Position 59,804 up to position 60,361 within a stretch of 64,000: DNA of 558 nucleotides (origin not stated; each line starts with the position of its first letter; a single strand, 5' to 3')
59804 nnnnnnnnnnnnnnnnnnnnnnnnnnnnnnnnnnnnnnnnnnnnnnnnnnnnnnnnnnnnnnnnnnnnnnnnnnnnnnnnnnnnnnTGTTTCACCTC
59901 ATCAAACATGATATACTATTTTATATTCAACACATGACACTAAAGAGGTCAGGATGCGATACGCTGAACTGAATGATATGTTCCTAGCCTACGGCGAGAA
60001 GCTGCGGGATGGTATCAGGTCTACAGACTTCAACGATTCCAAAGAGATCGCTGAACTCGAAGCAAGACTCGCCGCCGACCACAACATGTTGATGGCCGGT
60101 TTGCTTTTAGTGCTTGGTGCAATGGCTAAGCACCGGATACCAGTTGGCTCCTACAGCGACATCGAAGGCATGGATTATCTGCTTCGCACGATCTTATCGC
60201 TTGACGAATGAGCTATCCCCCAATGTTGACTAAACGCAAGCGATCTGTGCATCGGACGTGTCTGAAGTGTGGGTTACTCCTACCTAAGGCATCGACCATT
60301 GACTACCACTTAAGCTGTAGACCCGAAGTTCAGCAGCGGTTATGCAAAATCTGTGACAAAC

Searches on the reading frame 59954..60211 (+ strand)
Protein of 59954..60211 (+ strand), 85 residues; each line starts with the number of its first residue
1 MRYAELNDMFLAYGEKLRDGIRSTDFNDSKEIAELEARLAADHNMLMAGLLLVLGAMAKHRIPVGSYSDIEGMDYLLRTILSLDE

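Call 63: search_protein_families(library=pfam, proteins=[window:59954-60211:+], max_evalue=0.01)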
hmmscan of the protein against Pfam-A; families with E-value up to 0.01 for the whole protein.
window:59954-60211:+ (85 aa): 1 family
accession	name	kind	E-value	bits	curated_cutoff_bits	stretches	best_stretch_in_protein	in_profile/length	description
PF07996.16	T4SS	-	0.0039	18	24.7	1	16-48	143-173/197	Type IV secretion system proteins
